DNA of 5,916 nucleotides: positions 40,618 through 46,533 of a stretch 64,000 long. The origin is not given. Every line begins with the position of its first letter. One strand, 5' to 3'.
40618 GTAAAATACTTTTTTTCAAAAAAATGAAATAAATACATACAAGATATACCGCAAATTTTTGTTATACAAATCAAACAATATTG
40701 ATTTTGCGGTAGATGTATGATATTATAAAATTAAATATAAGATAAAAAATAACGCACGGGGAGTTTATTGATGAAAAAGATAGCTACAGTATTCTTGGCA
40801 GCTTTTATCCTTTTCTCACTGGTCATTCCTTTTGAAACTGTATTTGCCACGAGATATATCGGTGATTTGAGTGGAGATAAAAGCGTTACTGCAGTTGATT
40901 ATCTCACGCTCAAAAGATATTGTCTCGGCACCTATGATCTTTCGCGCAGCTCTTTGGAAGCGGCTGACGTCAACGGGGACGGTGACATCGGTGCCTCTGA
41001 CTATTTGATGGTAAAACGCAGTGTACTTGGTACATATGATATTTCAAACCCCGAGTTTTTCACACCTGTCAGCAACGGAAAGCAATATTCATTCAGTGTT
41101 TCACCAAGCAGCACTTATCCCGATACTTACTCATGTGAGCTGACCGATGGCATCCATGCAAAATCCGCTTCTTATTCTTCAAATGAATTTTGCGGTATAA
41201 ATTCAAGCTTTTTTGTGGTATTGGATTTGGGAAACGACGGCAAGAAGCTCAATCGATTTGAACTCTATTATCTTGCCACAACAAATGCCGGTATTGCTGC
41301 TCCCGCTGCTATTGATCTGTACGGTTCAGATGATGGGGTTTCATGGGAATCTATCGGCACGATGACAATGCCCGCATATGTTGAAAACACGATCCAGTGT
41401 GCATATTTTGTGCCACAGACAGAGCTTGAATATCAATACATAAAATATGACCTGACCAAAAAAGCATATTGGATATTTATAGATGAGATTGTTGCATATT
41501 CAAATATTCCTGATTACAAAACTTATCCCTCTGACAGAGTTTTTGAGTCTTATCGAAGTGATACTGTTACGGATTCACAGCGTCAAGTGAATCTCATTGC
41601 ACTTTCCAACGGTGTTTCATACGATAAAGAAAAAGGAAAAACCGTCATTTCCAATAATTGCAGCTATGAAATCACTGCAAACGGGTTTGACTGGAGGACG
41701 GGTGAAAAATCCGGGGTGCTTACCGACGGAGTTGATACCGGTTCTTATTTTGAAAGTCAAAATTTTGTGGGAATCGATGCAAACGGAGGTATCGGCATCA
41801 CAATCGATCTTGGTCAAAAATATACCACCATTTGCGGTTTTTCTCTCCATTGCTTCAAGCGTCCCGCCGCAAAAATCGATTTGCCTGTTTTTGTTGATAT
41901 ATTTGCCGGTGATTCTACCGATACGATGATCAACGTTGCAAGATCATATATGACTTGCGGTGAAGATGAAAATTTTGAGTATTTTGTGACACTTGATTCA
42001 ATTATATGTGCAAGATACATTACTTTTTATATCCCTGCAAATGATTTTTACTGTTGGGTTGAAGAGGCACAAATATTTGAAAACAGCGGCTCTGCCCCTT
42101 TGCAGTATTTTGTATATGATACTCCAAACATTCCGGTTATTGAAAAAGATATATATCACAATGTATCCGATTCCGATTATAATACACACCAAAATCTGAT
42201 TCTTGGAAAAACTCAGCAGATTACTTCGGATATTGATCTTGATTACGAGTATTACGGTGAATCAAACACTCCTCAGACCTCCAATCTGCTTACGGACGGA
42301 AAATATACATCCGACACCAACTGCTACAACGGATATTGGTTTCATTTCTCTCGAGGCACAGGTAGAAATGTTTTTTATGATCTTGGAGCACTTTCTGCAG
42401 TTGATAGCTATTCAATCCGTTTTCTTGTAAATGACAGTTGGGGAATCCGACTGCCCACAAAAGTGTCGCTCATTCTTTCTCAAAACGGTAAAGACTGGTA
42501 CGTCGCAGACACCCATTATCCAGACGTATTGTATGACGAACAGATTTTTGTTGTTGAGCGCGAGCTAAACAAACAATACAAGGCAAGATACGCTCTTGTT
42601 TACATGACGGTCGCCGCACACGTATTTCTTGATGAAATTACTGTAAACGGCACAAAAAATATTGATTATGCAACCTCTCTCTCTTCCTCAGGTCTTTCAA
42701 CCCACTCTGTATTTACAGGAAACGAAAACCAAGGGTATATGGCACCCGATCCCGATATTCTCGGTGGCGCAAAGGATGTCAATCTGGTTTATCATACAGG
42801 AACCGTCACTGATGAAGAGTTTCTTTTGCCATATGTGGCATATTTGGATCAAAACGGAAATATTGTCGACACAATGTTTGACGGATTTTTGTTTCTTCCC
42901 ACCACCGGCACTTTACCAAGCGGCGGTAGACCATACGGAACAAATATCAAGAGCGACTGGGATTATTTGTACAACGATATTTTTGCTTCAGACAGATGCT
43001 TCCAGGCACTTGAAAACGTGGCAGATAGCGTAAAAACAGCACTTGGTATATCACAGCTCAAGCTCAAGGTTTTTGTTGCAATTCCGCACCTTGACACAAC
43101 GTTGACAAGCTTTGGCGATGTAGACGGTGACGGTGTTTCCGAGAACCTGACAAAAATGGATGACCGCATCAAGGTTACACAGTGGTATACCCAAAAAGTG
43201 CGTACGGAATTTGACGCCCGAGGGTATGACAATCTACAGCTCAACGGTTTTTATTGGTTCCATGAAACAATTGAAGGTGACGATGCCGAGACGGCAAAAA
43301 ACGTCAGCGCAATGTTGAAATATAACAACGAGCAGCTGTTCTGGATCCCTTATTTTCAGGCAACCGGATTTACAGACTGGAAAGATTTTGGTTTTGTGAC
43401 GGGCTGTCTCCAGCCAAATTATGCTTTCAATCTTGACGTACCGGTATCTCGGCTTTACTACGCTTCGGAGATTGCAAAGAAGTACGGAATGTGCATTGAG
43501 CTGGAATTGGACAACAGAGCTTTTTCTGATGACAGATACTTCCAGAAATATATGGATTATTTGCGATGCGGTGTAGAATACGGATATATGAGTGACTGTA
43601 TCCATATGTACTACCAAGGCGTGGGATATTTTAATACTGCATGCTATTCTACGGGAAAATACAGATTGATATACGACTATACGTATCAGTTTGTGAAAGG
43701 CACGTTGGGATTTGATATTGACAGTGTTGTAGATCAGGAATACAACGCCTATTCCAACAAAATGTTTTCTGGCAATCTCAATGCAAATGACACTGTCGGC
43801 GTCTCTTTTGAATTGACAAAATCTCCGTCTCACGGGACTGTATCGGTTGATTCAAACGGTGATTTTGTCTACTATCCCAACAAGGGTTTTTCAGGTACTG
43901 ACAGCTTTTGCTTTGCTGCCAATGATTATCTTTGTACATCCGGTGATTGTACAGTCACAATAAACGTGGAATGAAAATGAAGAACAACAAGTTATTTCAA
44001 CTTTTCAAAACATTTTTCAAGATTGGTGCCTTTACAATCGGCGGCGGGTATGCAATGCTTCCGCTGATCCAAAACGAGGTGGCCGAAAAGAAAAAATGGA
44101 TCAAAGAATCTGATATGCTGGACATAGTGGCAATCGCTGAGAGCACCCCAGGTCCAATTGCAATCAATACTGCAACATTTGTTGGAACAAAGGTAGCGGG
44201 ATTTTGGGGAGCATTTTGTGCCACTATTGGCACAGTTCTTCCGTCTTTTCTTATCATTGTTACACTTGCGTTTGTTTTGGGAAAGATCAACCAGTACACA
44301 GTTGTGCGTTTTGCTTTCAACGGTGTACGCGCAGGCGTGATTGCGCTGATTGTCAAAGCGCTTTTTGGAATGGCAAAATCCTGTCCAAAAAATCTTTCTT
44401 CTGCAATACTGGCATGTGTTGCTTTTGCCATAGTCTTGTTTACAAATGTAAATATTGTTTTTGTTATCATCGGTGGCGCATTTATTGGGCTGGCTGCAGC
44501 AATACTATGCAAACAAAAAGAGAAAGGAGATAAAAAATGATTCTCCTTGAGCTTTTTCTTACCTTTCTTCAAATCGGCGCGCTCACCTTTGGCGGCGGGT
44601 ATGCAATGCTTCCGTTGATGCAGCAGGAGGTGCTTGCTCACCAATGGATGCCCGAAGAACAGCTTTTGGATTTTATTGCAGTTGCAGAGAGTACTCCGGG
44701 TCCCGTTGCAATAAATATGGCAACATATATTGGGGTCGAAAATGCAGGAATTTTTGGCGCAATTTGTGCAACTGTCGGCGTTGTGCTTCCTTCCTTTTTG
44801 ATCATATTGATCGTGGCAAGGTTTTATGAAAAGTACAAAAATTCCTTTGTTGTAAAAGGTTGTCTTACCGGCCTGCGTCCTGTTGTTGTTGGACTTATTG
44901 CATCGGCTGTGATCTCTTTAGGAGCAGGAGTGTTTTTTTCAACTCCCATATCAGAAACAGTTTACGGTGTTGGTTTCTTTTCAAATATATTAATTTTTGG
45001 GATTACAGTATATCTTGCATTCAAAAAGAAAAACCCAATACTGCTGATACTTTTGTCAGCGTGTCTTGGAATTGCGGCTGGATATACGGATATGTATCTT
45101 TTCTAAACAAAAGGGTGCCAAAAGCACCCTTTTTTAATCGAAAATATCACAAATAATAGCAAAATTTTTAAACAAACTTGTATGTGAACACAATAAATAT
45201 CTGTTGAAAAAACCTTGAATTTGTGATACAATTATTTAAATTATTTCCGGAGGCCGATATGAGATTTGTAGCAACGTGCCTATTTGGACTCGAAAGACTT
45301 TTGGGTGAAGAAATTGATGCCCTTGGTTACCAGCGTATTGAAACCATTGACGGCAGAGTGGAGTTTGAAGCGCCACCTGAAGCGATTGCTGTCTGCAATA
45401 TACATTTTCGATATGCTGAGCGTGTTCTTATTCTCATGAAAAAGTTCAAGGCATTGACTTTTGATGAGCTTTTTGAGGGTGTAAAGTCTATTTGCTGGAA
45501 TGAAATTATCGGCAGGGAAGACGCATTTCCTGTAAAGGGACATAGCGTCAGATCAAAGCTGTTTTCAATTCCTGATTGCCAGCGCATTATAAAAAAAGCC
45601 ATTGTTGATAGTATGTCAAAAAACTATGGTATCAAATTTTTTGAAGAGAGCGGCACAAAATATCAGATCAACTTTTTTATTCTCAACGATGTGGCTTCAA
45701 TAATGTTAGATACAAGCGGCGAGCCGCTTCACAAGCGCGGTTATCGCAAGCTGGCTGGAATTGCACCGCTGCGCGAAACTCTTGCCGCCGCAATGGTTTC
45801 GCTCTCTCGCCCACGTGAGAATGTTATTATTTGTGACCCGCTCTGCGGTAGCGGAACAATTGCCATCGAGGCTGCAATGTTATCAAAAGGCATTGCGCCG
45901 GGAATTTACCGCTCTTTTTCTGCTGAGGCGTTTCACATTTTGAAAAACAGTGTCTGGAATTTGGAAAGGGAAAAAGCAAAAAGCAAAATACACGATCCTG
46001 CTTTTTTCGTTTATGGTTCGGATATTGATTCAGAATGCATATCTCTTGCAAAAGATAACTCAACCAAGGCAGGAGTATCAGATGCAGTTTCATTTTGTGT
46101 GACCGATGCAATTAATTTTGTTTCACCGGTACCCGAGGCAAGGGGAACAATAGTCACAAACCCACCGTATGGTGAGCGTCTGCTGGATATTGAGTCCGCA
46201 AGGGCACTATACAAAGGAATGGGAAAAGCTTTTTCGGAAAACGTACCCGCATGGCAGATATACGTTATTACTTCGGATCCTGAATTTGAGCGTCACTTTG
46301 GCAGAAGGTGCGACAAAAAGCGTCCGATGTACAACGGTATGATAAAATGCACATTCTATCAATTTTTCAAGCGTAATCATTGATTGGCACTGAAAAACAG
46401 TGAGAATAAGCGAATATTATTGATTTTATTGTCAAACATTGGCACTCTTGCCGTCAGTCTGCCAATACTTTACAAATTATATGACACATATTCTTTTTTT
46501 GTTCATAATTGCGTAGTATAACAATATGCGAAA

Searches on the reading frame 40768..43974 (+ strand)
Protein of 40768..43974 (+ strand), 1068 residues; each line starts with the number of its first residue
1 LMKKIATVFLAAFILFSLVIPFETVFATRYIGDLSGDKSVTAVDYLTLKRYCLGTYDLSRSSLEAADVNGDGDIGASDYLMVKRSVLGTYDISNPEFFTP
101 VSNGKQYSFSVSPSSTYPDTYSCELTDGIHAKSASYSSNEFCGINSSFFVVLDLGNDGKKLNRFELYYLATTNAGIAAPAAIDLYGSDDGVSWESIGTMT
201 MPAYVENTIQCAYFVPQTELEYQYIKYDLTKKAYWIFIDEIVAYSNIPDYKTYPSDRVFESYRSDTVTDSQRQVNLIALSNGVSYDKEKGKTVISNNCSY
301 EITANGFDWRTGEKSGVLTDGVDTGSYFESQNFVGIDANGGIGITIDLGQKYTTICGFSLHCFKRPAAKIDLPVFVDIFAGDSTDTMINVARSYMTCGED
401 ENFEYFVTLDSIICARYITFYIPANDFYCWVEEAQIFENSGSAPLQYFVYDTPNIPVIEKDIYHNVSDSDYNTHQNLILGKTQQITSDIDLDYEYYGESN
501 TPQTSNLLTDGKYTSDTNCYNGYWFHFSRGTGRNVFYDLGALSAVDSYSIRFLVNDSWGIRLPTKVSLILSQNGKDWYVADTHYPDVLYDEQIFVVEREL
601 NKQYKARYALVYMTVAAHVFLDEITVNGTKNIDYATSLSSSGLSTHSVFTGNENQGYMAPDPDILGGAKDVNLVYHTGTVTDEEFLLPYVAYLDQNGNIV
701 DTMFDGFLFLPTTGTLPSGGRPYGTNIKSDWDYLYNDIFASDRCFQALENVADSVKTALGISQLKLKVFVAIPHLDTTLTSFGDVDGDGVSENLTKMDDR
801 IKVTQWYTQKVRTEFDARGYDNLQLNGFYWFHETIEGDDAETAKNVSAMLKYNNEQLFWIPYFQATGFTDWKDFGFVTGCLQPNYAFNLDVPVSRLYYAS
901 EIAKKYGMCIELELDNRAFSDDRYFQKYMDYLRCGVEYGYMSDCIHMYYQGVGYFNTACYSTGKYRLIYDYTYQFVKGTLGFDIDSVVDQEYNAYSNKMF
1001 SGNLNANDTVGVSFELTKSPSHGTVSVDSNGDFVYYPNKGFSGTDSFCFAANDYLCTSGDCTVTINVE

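Call 7: search_protein_families(library=pfam, proteins=[window:40768-43974:+], max_evalue=0.001)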
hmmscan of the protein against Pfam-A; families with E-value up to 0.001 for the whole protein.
window:40768-43974:+ (1068 aa): 5 families
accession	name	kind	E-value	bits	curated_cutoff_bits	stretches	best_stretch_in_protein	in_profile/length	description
PF16147.10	DUF4855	-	1e-99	334.1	27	1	675-974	6-313/313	Domain of unknown function (DUF4855)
PF00404.24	Dockerin_1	-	3.9e-15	56.2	22.9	1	32-87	2-57/57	Dockerin type I domain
PF17963.7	Big_9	-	3.2e-08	34.8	23.6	1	993-1065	12-88/89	Bacterial Ig domain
PF00754.31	F5_F8_type_C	-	1.4e-05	25.6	28.2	0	148-236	35-122/127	F5/8 type C domain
PF17892.7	Cadherin_5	-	6.4e-05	23.2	26.5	1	1008-1067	39-97/98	Cadherin-like domain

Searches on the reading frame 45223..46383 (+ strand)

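Call 7: search_protein_families(library=pfam, proteins=[window:45223-46383:+], max_evalue=0.001)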
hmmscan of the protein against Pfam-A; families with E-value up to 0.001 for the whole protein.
window:45223-46383:+ (386 aa): 4 families
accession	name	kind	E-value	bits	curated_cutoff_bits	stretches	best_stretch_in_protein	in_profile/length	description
PF01170.24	UPF0020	-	5.3e-49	167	22.3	1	172-378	1-195/197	RMKL-like, methyltransferase domain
PF22020.1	RlmL_1st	-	3.1e-19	69.1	27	1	15-69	2-55/55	RlmL ferredoxin-like domain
PF02926.22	THUMP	-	4.1e-12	46.8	20.6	1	79-163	3-84/84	THUMP domain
PF13847.12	Methyltransf_31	-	0.00036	20.7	27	0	200-298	4-65/145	Methyltransferase domain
